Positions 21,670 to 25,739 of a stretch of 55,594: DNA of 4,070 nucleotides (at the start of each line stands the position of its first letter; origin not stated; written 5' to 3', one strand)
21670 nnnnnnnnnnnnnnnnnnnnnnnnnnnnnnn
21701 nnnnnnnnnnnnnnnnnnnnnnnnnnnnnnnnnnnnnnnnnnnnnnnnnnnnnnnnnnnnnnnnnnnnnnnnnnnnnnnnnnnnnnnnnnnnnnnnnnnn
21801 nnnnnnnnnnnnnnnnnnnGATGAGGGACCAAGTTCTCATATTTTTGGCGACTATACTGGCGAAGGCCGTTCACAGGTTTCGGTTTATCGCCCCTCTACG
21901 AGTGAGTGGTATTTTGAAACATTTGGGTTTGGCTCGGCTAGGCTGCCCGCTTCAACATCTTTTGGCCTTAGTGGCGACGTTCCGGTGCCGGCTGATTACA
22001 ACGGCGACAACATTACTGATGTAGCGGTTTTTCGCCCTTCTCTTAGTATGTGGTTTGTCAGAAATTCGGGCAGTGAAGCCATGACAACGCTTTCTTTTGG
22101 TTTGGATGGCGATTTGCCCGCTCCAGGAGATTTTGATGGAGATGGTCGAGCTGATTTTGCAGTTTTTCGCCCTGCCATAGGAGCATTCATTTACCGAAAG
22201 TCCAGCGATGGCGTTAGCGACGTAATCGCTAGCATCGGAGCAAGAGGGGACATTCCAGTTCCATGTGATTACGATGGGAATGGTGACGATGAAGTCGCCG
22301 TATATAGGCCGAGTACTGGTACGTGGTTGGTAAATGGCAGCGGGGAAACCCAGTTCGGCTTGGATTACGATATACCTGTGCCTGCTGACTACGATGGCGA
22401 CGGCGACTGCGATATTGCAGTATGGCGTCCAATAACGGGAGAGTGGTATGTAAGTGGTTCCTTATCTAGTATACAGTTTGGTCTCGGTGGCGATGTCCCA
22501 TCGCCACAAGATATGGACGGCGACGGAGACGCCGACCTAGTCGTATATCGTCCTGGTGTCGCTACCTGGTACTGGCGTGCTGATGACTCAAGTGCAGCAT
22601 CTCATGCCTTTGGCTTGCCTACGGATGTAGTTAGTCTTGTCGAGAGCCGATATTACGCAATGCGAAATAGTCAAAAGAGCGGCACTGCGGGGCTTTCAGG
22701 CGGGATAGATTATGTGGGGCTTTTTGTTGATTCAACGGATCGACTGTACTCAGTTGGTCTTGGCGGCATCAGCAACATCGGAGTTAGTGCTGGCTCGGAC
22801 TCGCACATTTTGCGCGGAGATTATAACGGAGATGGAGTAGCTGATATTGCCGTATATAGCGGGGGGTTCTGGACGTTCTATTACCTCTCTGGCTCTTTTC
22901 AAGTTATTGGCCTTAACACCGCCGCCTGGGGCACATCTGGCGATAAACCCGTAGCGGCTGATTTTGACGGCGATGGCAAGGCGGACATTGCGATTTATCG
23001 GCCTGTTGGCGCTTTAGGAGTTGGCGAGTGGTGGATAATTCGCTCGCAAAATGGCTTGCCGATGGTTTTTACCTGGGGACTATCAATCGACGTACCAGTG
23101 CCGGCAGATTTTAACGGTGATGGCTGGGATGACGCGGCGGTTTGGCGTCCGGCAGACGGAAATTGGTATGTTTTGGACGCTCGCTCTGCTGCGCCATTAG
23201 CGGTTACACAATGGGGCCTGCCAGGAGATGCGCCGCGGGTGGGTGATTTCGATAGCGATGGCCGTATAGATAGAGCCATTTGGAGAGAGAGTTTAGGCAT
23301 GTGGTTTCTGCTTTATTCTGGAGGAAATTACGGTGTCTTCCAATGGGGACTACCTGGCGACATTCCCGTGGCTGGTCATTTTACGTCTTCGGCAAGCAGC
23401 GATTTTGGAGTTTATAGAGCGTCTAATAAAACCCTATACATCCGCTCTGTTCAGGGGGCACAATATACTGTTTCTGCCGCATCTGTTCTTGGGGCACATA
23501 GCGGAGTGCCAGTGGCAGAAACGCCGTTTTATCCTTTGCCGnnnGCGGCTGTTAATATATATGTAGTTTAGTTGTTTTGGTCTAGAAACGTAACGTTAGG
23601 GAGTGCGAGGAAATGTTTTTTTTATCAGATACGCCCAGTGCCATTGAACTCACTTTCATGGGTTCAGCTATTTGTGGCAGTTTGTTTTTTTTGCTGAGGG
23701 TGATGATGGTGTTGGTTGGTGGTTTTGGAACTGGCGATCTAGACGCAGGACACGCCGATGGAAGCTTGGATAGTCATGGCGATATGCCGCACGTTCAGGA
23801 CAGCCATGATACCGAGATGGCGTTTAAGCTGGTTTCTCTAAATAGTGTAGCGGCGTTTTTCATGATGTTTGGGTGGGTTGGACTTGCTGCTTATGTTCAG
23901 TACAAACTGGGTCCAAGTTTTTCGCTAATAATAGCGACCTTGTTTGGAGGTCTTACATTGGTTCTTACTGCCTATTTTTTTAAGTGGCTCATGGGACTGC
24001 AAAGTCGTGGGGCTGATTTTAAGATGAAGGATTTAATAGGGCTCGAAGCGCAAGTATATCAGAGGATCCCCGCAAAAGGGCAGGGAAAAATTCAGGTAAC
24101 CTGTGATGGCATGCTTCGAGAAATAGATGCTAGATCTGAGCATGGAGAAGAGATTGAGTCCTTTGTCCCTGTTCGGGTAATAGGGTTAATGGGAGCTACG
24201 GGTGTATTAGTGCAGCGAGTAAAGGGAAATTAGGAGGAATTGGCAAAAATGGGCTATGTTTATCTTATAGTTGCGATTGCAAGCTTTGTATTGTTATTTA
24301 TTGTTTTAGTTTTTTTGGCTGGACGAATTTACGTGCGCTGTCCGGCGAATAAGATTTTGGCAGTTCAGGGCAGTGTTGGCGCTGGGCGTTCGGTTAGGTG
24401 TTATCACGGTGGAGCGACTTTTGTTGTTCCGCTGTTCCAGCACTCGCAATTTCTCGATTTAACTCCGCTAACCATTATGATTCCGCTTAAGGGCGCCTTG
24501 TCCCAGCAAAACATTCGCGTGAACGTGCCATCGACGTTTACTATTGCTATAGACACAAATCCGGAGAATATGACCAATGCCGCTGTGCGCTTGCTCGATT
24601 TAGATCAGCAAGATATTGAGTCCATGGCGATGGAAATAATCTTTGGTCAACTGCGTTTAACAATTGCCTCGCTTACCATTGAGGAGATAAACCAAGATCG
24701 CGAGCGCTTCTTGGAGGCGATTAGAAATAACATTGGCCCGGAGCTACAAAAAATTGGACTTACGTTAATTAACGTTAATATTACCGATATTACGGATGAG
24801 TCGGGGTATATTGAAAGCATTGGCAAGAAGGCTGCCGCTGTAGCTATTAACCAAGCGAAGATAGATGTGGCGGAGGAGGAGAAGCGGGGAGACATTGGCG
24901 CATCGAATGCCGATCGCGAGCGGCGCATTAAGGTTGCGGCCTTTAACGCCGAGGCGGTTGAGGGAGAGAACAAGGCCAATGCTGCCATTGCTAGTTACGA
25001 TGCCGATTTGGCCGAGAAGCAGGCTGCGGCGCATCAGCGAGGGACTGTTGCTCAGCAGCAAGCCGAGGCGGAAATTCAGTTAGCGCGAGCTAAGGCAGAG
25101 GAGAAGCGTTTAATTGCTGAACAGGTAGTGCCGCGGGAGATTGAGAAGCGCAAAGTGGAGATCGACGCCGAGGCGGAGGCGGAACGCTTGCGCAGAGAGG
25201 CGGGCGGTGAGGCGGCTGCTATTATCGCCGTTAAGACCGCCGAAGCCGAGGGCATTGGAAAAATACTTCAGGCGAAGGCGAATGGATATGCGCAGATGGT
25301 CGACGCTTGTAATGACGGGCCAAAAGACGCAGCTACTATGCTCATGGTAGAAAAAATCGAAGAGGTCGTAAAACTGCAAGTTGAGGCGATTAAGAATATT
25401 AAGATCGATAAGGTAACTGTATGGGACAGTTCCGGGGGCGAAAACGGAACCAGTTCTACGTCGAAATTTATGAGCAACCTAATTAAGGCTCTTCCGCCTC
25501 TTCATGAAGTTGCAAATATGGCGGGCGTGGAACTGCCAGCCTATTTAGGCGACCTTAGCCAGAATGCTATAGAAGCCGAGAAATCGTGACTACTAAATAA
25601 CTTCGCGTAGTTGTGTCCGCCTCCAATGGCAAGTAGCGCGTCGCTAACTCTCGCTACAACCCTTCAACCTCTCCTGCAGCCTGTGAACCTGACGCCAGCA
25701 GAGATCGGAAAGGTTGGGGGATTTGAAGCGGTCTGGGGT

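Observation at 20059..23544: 1161-aa secreted reprolysin-like metalloprotease fused to cadherin-like domains and eleven FG-GAP repeats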

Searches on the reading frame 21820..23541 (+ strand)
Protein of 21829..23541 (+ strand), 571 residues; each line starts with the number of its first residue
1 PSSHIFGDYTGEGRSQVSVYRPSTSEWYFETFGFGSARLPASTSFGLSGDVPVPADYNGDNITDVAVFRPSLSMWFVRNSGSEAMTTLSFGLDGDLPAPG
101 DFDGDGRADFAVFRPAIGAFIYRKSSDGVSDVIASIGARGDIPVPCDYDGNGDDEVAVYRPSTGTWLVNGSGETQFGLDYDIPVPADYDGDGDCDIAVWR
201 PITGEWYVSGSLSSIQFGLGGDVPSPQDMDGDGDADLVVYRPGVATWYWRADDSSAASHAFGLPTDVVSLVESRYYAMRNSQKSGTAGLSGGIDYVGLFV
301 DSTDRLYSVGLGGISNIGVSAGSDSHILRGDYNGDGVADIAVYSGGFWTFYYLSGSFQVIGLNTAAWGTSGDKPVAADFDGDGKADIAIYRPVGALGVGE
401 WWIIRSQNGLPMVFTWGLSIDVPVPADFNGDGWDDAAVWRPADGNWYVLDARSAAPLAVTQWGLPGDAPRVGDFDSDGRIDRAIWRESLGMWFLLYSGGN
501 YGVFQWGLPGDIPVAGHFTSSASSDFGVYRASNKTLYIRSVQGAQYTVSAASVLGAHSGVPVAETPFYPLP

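Call 17: search_solved_structures(query=window:21829-23541:+, max_evalue=1, show_alignments=2)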
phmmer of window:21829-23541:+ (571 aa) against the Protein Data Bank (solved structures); distinct sequences matched with E-value up to 1: 2.
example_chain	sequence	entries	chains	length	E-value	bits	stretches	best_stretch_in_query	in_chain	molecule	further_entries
9oee_A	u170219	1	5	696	2.3e-05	26.4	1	327-445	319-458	Secreted esterase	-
1s4e_A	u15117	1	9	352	0.73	11.6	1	491-550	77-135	Galactokinase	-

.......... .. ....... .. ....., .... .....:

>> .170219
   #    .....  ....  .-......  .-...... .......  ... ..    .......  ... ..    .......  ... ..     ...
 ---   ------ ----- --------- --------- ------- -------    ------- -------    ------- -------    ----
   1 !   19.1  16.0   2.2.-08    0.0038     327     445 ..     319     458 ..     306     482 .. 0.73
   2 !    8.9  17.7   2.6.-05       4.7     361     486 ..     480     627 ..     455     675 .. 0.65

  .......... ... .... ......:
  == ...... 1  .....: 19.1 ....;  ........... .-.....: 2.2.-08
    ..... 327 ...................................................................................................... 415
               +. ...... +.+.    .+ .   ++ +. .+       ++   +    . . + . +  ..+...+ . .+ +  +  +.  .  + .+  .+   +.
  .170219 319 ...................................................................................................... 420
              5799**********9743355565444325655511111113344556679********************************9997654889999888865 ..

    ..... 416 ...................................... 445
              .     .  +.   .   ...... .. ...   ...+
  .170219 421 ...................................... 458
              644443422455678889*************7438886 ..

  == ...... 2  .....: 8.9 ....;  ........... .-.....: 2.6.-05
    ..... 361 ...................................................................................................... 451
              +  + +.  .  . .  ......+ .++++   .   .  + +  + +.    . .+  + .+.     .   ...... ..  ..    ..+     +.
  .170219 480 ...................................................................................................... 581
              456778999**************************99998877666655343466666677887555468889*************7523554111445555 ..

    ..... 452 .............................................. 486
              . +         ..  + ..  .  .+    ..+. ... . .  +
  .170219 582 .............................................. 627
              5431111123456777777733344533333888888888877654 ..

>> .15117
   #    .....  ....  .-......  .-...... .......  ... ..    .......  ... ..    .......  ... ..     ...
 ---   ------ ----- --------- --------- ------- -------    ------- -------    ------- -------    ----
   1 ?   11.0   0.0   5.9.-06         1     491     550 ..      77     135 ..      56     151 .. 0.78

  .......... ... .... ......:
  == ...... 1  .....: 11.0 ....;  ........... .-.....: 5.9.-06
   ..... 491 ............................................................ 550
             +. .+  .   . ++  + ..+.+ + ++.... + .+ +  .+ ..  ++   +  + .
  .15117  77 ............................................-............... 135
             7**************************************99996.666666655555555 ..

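Call 47: predict_structure(alignment_id=A2)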
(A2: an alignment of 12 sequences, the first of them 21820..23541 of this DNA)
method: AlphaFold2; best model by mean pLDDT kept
length: 574 residues; sequences in the alignment: 12
mean_pLDDT: 87.6   pTM: 0.85
mean pLDDT of the five models: 87.6, 87.1, 86.1, 85.8, 85.2
residues with pLDDT >= 90: 332; 70-90: 202; 50-70: 28; < 50: 12
segments of 3 or more residues with pLDDT < 50: 1-6, 287-292
pLDDT, mean of each block of 10 residues (from residue 1): 49 90 93 75 88 92 93 92 93 90 92 91 92 91 90 91 91 87 90 91 91 87 91 89 92 80 91 91 60 66 88 89 89 84 92 90 94 91 86 91 92 91 91 86 94 88 93 88 91 94 92 90 85 92 92 85 61 71
secondary structure, 60 per line:
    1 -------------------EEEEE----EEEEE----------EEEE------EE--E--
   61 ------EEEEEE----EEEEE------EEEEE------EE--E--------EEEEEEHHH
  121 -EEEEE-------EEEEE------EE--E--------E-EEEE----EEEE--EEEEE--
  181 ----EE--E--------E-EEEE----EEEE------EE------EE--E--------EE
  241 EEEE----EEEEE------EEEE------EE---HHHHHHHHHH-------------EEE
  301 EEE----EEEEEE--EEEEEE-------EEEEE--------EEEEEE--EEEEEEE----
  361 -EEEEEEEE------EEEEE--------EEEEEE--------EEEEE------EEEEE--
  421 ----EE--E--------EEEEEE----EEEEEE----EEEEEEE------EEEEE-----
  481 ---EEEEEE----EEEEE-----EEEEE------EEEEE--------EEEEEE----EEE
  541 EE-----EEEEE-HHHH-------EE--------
elements in order: E20-24 E29-33 E44-47 E67-72 E77-81 E88-92 E112-117 E122-126 E134-138 E160-163 E168-171 E174-178 E200-203 E208-211 E239-244 E249-253 E260-263 H275-284 E298-303 E308-313 E316-321 E329-333 E342-347 E350-356 E362-369 E376-380 E389-394 E403-407 E414-418 E438-443 E448-453 E458-464 E471-475 E484-489 E494-498 E504-508 E515-519 E528-533 E538-542 E548-552 H554-557

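Call 64: fold_search(model_id=the predicted structure, library=pdb)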
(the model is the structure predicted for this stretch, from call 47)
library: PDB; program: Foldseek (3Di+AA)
matches with E <= 10: 1453; with E <= 0.001: 445
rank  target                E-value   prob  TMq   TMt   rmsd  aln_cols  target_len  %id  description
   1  5h3t_B                3.7e-08  1.00  0.30  0.27  22.9       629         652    9  m7G cap bound to GEMIN5-WD (released 2016-12-28)
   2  4a0k_C                9.3e-08  1.00  0.28  0.16  27.2       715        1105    8  STRUCTURE OF DDB1-DDB2-CUL4A-RBX1 BOUND TO A 12 BP ABASIC SITE CONTAINING DNA-DUPLEX (released 2011-12-14)
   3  9n6z_LH               1.8e-07  1.00  0.25  0.19  21.2       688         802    9  SSU processome maturation and disassembly, State D (released 2025-11-05)
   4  8em7_A                1.9e-07  1.00  0.27  0.04  24.3       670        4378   10  Cryo-EM structure of LRP2 at pH 5.2 (released 2023-02-08)
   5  5h3t_D                2.2e-07  1.00  0.27  0.24  23.1       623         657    8  m7G cap bound to GEMIN5-WD (released 2016-12-28)
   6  3ei3_A                2.6e-07  1.00  0.28  0.16  23.9       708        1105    9  Structure of the hsDDB1-drDDB2 complex (released 2009-01-20)
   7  5v3o_A                2.6e-07  1.00  0.22  0.13  25.8       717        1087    8  Cereblon in complex with DDB1 and CC-220 (released 2017-05-03)
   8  8pu0_A                3.0e-07  1.00  0.22  0.13  26.7       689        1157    8  Cryo-EM structure of human Elp123 in complex with tRNA, desulpho-CoA, 5'-deoxyadenosine and methionine (released 2024-04-17)
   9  8hme_E                3.2e-07  1.00  0.24  0.13  27.2       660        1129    8  head module state 1 of Tetrahymena IFT-A (released 2023-06-14)
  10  5tef                  3.3e-07  1.00  0.29  0.25  22.6       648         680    8  Crystal structure of Gemin5 WD40 repeats in complex with m7GpppG (released 2016-10-19)
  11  7mq8_LT               3.5e-07  1.00  0.25  0.17  23.0       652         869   11  Cryo-EM structure of the human SSU processome, state pre-A1 (released 2021-09-22)
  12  5h3t_A                3.7e-07  1.00  0.30  0.27  22.6       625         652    8  m7G cap bound to GEMIN5-WD (released 2016-12-28)
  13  3s8v_B                4.1e-07  1.00  0.30  0.29  24.8       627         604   11  Crystal structure of LRP6-Dkk1 complex (released 2011-10-26)
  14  9e2g_2B               4.1e-07  1.00  0.28  0.26  20.9       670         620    9  Cryo-EM structure of 48 nm repeat of microtubule doublet from T. brucei flagellum (released 2025-03-12)
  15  8j07_i5               4.1e-07  1.00  0.23  0.14  22.6       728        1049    9  96nm repeat of human respiratory doublet microtubule and associated axonemal complexes (released 2023-07-26)
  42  8ajm_A                9.3e-07  1.00  0.27  0.15  25.6       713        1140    7  Structure of human DDB1-DCAF12 in complex with the C-terminus of CCT5 (released 2022-11-09)
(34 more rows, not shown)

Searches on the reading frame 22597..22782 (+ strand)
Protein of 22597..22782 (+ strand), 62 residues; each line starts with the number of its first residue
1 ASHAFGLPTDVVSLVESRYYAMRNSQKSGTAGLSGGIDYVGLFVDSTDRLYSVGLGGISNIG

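Call 65: search_protein_families(library=pfam, proteins=[window:22597-22782:+], max_evalue=10)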
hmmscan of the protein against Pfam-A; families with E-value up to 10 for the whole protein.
window:22597-22782:+ (62 aa): 0 families

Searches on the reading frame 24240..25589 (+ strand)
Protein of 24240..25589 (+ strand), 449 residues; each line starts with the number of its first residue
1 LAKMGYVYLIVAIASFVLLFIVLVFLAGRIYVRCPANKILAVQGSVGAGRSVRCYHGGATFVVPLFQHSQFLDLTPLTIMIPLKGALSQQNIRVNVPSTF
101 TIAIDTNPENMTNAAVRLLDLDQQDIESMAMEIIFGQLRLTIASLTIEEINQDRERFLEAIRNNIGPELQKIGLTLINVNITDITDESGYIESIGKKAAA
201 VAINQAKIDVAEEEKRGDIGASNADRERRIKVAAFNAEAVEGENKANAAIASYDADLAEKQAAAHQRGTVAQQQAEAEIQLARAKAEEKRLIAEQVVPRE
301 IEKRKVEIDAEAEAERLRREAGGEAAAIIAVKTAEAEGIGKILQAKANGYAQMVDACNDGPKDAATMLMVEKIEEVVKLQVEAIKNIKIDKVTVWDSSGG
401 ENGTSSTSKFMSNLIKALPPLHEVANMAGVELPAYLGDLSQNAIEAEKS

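Call 7: search_protein_families(library=pfam, proteins=[window:24240-25589:+], max_evalue=0.001)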
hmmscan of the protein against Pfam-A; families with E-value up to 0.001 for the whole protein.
window:24240-25589:+ (449 aa): 1 family
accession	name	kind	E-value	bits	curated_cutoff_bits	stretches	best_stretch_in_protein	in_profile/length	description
PF01145.31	Band_7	-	6.4e-28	98.4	23.6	1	44-215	13-176/176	SPFH domain / Band 7 family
